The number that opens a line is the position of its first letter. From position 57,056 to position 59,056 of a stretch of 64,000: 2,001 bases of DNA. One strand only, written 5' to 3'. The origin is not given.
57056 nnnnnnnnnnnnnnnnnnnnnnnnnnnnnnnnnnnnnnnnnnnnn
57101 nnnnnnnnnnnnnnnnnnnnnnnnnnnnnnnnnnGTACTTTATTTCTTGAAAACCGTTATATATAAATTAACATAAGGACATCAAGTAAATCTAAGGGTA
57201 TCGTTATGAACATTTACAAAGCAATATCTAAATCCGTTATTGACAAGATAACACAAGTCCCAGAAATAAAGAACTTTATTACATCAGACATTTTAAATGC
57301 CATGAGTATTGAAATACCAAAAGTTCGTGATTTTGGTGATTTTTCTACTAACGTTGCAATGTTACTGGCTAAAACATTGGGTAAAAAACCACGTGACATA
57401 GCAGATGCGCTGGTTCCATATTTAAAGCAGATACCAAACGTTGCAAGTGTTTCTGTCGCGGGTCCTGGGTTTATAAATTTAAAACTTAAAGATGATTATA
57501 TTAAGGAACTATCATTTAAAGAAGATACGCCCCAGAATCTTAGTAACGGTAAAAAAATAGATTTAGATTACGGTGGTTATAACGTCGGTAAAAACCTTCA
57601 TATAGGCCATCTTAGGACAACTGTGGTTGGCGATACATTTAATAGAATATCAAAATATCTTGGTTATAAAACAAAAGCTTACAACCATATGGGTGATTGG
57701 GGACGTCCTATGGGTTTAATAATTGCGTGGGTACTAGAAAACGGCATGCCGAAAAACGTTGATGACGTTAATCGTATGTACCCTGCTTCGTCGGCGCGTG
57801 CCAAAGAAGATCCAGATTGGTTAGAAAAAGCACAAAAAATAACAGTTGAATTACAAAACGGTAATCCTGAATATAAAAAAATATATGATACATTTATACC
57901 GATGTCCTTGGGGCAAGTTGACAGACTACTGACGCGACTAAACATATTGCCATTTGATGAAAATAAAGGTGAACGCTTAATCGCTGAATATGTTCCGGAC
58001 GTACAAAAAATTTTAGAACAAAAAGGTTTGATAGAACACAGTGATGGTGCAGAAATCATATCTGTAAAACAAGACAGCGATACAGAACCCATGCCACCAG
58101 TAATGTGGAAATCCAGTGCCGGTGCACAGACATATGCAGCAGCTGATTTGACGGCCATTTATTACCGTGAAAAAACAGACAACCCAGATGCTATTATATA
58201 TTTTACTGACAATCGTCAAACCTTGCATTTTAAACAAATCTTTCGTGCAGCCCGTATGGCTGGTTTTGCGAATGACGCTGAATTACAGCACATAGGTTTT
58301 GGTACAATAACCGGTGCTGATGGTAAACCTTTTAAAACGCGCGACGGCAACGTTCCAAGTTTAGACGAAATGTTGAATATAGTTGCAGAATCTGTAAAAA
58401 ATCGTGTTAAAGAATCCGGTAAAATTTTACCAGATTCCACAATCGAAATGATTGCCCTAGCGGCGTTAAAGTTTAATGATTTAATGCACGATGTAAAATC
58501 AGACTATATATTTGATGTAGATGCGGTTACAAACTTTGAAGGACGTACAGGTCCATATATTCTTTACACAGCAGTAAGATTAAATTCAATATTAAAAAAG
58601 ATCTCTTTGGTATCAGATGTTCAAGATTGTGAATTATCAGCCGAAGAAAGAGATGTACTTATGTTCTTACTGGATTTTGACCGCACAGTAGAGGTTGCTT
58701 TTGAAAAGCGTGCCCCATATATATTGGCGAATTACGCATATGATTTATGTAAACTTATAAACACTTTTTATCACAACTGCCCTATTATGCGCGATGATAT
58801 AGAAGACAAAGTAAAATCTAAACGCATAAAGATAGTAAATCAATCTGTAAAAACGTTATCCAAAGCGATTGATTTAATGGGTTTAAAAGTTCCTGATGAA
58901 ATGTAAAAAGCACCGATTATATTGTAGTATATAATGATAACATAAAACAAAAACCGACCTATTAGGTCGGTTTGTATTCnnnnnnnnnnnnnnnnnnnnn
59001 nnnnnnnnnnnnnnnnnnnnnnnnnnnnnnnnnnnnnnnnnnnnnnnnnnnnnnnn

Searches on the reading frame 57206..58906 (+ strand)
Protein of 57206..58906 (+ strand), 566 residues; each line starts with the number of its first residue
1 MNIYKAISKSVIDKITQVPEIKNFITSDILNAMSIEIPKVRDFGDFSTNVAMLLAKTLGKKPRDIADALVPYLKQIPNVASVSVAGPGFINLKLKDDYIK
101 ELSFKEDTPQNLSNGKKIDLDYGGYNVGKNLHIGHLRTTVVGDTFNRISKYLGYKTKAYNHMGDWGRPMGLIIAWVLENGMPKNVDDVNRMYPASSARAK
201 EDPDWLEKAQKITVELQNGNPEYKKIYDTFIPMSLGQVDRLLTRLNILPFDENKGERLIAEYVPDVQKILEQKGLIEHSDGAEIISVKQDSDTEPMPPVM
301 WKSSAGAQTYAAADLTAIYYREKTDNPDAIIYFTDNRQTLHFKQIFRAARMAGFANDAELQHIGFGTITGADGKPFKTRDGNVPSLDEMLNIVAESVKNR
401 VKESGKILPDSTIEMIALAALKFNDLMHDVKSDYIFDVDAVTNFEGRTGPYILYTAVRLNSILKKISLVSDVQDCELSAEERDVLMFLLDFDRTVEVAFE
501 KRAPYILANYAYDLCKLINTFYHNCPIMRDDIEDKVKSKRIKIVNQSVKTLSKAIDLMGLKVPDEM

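Call 14: search_protein_families(library=pfam, proteins=[window:57206-58906:+], max_evalue=0.0001)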
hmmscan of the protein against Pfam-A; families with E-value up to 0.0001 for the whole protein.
window:57206-58906:+ (566 aa): 3 families
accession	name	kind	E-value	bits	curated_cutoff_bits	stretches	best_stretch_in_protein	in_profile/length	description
PF00750.26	tRNA-synt_1d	-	5.7e-70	236.5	23.3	1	109-437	13-348/349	tRNA synthetases class I (R), catalytic domain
PF05746.21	DALR_1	-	1.4e-22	80.4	22.3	1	452-566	1-117/117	DALR anticodon binding domain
PF03485.21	Arg_tRNA_synt_N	-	2.1e-20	73.5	21.5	1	27-94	18-85/85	Arginyl tRNA synthetase N terminal domain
